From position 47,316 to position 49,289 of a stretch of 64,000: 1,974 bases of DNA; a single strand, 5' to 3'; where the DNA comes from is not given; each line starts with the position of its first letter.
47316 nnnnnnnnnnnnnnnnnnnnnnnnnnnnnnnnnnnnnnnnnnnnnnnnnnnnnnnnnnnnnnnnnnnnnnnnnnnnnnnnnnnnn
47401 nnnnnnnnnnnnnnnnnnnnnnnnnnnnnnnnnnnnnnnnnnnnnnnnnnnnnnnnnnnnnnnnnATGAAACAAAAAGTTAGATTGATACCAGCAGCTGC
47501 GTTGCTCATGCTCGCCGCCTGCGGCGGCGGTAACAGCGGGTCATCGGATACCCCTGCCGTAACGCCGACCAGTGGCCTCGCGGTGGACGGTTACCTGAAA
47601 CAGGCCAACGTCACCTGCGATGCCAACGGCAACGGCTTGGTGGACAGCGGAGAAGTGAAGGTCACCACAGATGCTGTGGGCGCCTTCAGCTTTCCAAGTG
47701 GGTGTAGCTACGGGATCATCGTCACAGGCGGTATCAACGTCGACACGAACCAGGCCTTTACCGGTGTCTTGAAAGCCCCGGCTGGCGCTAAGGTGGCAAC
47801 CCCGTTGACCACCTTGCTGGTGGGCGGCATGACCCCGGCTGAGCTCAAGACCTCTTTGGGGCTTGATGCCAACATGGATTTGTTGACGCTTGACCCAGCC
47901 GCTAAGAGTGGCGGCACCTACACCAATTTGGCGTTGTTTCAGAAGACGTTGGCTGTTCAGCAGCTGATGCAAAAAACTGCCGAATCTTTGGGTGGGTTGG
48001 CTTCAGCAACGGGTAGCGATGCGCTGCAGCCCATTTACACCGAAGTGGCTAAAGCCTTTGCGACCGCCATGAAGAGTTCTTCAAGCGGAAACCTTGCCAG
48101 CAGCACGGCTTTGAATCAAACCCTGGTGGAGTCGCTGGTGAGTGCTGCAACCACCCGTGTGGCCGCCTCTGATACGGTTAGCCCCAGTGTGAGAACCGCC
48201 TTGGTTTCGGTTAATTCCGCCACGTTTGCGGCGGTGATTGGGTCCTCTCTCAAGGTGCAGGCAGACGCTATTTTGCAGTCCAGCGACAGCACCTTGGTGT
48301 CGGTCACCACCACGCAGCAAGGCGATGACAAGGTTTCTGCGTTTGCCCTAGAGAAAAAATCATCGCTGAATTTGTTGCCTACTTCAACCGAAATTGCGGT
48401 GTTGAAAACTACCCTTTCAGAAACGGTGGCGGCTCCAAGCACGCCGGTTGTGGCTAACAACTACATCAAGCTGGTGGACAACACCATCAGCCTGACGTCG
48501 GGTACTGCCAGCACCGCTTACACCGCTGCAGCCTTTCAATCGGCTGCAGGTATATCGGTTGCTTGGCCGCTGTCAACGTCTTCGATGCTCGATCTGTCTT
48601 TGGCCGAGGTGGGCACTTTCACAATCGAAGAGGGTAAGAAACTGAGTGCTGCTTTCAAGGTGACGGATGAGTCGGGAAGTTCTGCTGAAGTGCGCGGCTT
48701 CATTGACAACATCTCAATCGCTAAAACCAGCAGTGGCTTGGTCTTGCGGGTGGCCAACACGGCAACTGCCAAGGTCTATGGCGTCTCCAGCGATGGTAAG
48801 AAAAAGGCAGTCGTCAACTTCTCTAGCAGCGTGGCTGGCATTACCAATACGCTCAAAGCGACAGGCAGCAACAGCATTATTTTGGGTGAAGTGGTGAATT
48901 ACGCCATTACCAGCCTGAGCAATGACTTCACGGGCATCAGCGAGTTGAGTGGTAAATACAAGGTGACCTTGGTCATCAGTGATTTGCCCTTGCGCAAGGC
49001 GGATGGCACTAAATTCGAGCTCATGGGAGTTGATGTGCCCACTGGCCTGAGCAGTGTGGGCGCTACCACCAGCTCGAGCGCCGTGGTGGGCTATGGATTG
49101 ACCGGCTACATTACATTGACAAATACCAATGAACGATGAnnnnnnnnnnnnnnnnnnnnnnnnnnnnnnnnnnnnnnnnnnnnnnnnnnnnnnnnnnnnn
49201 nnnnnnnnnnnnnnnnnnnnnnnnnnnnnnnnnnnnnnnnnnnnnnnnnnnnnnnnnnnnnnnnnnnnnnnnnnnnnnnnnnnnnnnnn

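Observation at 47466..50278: Translationally coupled lipoprotein + beta-barrel gene pair of unrecognised families at the junction between glycanase genes and the T2SS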

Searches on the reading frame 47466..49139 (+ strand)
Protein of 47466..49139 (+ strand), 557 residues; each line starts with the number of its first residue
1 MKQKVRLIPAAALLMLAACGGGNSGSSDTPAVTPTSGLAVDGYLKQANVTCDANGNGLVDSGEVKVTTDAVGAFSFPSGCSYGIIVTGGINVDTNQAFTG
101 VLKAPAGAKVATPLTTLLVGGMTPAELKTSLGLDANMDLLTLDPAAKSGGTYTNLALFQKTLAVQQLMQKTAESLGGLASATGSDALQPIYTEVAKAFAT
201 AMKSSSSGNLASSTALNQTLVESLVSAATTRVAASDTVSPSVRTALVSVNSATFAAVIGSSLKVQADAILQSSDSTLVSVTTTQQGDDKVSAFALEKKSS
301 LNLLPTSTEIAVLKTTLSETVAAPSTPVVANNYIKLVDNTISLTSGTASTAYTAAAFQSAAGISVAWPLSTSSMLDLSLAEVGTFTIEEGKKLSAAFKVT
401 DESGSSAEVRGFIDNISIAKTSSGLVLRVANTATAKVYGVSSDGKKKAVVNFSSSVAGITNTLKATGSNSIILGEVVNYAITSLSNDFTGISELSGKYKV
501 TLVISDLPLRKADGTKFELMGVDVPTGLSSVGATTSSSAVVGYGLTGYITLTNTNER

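Call 6: search_protein_families(library=pfam, proteins=[window:47466-49139:+], max_evalue=0.1)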
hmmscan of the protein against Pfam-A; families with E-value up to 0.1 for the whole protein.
window:47466-49139:+ (557 aa): 1 family
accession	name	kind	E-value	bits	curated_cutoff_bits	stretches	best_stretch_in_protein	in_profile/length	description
PF15118.11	DUF4560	-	0.083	13.2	27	0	420-452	2-34/64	Domain of unknown function (DUF4560)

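Call 7: search_protein_families(library=ncbifam, proteins=[window:47466-49139:+], max_evalue=0.1)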
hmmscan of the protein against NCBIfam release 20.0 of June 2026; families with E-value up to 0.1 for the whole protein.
window:47466-49139:+ (557 aa): 3 families
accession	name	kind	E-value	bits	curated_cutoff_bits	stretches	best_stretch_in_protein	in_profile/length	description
NF005959.0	PRK08043.1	equivalog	0.01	14.1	886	1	412-472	247-307/719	bifunctional acyl-ACP--phospholipid O-acyltransferase/long-chain-fatty-acid--ACP ligase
NF045774.1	cytochro_C551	exception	0.036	14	118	1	1-30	1-30/110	cytochrome c551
NF047847.2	SS_mature_LptM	equivalog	0.077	13.1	27.7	0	1-20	1-21/31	LPS translocon maturation chaperone LptM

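Call 9: find_homologous_proteins(query=window:47466-49139:+)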
Query window:47466-49139:+ (557 aa): 153 proteins with E <= 0.001 among 8000 candidates; the best 120 are listed.
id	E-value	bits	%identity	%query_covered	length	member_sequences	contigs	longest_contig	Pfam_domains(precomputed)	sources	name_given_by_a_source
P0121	0.0e+0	1071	98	98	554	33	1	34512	-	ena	-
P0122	8.3e-295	996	93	96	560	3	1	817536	-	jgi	jgi:hypothetical protein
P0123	7.7e-167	574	54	99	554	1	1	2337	-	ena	-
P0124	3.6e-165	569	54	99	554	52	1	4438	-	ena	-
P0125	5.0e-165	568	55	99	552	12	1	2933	-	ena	-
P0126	8.8e-165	567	54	99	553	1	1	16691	-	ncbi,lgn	-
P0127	2.0e-164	566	55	99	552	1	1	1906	-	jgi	-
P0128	2.3e-164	566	55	97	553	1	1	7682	-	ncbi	-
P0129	3.9e-164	565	55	97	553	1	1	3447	-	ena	-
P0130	4.5e-164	565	53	99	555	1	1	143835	-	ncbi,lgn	-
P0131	4.5e-164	565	53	99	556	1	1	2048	-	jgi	jgi:hypothetical protein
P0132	7.0e-164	564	55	97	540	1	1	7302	-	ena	-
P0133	4.8e-162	558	54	97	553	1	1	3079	-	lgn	-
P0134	1.8e-161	557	54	97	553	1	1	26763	-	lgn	-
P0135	1.9e-161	556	54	97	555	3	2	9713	-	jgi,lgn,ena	-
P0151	4.6e-141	489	51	52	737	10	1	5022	-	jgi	jgi:hypothetical protein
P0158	7.7e-137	475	46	56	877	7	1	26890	-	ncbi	-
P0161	2.7e-135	470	50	54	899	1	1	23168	PF18099.8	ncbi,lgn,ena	-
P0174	1.3e-130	455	43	99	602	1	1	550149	-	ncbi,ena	-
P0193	9.5e-128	445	48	42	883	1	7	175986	-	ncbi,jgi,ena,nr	ncbi:MAG: hypothetical protein AUJ20_11340 [Comamonadaceae bacterium CG1_02_60_18]|nr:MAG: hypotheti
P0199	6.1e-125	436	47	52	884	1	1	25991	PF18099.8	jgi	jgi:hypothetical protein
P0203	8.7e-124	432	41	57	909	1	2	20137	-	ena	-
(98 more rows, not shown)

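Call 22: predict_structure(alignment_id=A2)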
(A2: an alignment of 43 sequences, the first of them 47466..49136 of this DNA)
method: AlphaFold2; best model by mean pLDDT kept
length: 557 residues; sequences in the alignment: 43
mean_pLDDT: 88.7   pTM: 0.82
mean pLDDT of the five models: 88.7, 86.2, 85.9, 85.1, 84.6
residues with pLDDT >= 90: 385; 70-90: 129; 50-70: 15; < 50: 28
segments of 3 or more residues with pLDDT < 50: 1-25
pLDDT, mean of each block of 10 residues (from residue 1): 37 42 47 87 95 90 96 95 96 94 96 97 95 95 96 96 97 95 92 97 82 90 97 96 94 94 95 96 94 92 85 89 73 89 90 94 91 92 87 94 91 94 92 93 89 91 91 85 74 87 87 88 94 92 94 69
secondary structure, 60 per line:
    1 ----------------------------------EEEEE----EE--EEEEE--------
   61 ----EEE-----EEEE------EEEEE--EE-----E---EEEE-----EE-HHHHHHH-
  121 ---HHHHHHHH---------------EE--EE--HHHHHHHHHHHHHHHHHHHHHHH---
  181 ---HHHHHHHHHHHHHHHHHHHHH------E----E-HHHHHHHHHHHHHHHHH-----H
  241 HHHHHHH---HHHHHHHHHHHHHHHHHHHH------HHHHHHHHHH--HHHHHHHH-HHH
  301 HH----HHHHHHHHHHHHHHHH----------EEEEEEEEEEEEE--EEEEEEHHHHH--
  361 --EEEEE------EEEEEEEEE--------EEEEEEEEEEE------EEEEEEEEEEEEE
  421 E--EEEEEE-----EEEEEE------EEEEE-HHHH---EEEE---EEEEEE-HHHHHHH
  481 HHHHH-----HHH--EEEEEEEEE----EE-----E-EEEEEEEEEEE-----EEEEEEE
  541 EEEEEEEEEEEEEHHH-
elements in order: E35-39 E48-52 E65-67 E73-76 E83-87 E101-104 H113-119 H124-131 H155-177 H184-204 H218-234 H240-247 H251-270 H277-286 H289-296 H298-302 H307-322 E333-345 E348-353 H354-358 E363-367 E374-382 E391-401 E408-421 E424-429 E435-440 E447-451 H453-456 E460-463 E467-472 H474-485 E496-504 E518-528 E534-553
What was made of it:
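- On T11SS cargo lipoprotein: However, only the whole three-domain model could be searched, and the C-terminal domain has about 14 strands by DSSP (call 22).
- Checked: The AF2 model confirms an N-terminal beta domain (35-104), a helical middle (113-322) and a beta-rich C-terminal domain (333-553) (call 22).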

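Call 25: fold_search(model_id=the predicted structure, library=pdb)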
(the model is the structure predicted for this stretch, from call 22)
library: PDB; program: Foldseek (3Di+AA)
matches with E <= 10: 501; with E <= 0.001: 0
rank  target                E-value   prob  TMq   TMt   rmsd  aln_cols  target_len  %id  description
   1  8rc4_g                1.0e-02  0.35  0.16  0.12  19.5       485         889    9  Structure of Integrator-PP2A complex (released 2024-02-07)
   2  9f2b_B                2.6e-02  0.07  0.10  0.06  24.5       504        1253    7  Focused refinement of SV2B luminal domain and BoNT/A1 complex (released 2025-03-12)
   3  5m52_B                3.4e-02  0.10  0.11  0.05  19.0       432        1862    8  Crystal structure of yeast Brr2 full-lenght in complex with Prp8 Jab1 domain (released 2016-12-07)
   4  3v0a_A                4.6e-02  0.07  0.10  0.06  26.8       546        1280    8  2.7 angstrom crystal structure of BoNT/Ai in complex with NTNHA (released 2012-03-14)
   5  9ea9_A                5.4e-02  0.06  0.09  0.06  27.8       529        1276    7  Crystal structure of BoNT/A-NTNH-HA70 -VHH_F12-VHH_H7-Fab_NTNH complex (released 2025-09-17)
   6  5m52_A                6.6e-02  0.08  0.11  0.05  18.4       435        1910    9  Crystal structure of yeast Brr2 full-lenght in complex with Prp8 Jab1 domain (released 2016-12-07)
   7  4f38_B                7.4e-02  0.66  0.14  0.32  10.1       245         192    9  Crystal structure of geranylgeranylated RhoA in complex with RhoGDI in its active GPPNHP-bound form (released 2012-05-23)
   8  8yjb_G                7.4e-02  0.20  0.17  0.12  20.6       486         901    8  Cryo-EM structure of the human DSS1-INTAC complex (released 2025-03-05)
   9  6ahd_D                1.1e-01  0.06  0.09  0.04  19.2       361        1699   10  The Cryo-EM Structure of Human Pre-catalytic Spliceosome (B complex) at 3.8 angstrom resolution (released 2018-11-14)
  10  6s7t_F                1.3e-01  0.35  0.13  0.25  12.9       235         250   10  Cryo-EM structure of human oligosaccharyltransferase complex OST-B (released 2019-12-18)
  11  7a5p_q                1.3e-01  0.07  0.10  0.04  19.1       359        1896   11  Human C Complex Spliceosome - Medium-resolution PERIPHERY (released 2020-10-14)
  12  5dca_A                1.4e-01  0.08  0.11  0.05  22.2       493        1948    8  Crystal structure of yeast full length Brr2 in complex with Prp8 Jab1 domain (released 2015-12-16)
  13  7ycx_G                1.4e-01  0.15  0.17  0.12  20.0       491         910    9  The structure of INTAC-PEC complex (released 2023-03-15)
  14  5urm_B                2.0e-01  0.07  0.11  0.05  20.6       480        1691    9  Crystal structure of human BRR2 in complex with T-1206548 (released 2017-07-19)
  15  5gm6_B                2.1e-01  0.06  0.11  0.05  20.9       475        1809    9  Cryo-EM structure of the activated spliceosome (Bact complex) at 3.5 angstrom resolution (released 2016-09-21)
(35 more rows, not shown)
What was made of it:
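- The function of the conserved scaffold domains is unknown (call 25).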

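Call 30: search_protein_families(library=pfam, proteins=[P0161, P0193, P0151, P0199, P0158, P0203, P0174], max_evalue=0.05)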
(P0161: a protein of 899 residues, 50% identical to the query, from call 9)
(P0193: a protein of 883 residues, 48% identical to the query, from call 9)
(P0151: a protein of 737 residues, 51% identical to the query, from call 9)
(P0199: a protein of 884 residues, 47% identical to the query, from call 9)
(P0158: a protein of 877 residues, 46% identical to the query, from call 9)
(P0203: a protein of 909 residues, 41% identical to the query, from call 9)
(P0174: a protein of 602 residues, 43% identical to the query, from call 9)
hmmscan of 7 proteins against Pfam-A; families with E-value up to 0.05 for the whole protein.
P0161 (899 aa): 1 family
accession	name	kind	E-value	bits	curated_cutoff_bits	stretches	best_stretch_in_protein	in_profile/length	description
PF18099.7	CBM_35_2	-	5.5e-07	30.1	23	1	385-462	25-99/112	Carbohydrate binding module (family 35)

P0193 (883 aa): 0 families

P0151 (737 aa): 1 family
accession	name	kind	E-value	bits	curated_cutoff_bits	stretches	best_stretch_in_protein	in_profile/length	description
PF18099.7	CBM_35_2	-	0.011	16.2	23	1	395-481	24-107/112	Carbohydrate binding module (family 35)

P0199 (884 aa): 2 families
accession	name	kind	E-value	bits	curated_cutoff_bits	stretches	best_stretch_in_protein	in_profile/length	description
PF18099.7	CBM_35_2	-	1.6e-06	28.6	23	1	402-472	31-98/112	Carbohydrate binding module (family 35)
PF07433.17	DUF1513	-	0.0018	17.8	27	1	720-795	196-269/304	Protein of unknown function (DUF1513)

P0158 (877 aa): 0 families

P0203 (909 aa): 1 family
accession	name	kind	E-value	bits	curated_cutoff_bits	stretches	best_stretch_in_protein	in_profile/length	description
PF02018.23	CBM_4_9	-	0.00077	20.3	25.9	0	438-486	78-128/136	Carbohydrate binding domain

P0174 (602 aa): 1 family
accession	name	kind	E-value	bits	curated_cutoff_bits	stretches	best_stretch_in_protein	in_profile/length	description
PF04355.18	BamE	-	0.012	15.9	23.2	1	120-146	11-37/71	Outer membrane protein assembly factor BamE domain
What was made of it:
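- Long LIPO forms have CBM35_2/CBM4_9-like modules (call 30).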

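Call 32: search_solved_structures(query=A2, max_evalue=10)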
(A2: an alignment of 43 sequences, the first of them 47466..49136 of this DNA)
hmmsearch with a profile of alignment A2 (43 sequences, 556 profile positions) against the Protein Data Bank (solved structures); distinct sequences matched with E-value up to 10: 4.
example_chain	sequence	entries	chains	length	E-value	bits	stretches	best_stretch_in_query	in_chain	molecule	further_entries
7mbz_E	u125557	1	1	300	0.021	16.9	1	1-42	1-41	Lipoprotein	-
8ek4_A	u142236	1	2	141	0.24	13.4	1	221-325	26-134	Ice-binding protein TIP-99a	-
5aif_A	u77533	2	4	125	0.29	13.1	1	34-98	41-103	LIMONENE-1,2-EPOXIDE HYDROLASE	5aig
3jqh_A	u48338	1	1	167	0.59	12.1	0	167-200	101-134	C-type lectin domain family 4 member M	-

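Call 64: list_cluster_members(proteins=[window:47466-49136:+, window:49136-50275:+, window:39280-40626:-, P0390, P0394, P0395, L045:16336-19026:+, L047:11201-12181:-, L049:11168-12148:-])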
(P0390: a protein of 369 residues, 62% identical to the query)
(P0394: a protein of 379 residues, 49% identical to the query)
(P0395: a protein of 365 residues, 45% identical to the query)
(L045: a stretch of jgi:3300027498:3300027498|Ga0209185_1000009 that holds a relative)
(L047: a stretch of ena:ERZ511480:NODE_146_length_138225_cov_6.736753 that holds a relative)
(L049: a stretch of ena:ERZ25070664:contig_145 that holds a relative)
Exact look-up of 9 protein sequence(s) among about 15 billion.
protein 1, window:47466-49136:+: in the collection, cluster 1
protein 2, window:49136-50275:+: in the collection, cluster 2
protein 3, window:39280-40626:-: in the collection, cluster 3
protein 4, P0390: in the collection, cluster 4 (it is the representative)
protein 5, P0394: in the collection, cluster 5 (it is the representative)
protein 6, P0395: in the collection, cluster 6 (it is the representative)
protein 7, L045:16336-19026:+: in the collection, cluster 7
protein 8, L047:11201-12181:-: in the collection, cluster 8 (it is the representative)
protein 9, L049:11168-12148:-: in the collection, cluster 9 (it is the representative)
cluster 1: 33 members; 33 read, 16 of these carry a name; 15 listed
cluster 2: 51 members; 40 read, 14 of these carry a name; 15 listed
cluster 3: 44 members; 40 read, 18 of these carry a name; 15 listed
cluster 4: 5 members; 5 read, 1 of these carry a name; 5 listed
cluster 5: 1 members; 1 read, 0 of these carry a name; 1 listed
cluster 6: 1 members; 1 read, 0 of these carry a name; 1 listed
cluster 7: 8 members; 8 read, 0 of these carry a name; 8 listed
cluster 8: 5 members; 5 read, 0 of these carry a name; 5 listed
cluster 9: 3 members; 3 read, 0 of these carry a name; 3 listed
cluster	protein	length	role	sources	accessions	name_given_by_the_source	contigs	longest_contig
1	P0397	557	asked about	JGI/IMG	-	hypothetical protein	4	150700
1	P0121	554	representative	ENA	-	-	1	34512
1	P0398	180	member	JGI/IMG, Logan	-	hypothetical protein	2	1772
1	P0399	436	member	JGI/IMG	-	hypothetical protein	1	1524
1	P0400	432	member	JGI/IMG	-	hypothetical protein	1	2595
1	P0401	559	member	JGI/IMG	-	hypothetical protein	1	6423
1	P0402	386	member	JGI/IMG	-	hypothetical protein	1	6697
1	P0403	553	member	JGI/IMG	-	hypothetical protein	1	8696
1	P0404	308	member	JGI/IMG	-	hypothetical protein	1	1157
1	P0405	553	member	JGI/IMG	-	hypothetical protein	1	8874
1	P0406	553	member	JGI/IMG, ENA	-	hypothetical protein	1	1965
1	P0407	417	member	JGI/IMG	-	hypothetical protein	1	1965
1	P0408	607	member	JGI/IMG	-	hypothetical protein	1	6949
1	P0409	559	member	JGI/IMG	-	hypothetical protein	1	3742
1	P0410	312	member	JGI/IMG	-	hypothetical protein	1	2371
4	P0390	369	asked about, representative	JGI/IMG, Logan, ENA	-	-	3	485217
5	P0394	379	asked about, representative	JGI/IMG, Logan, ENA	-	-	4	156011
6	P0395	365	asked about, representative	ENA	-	-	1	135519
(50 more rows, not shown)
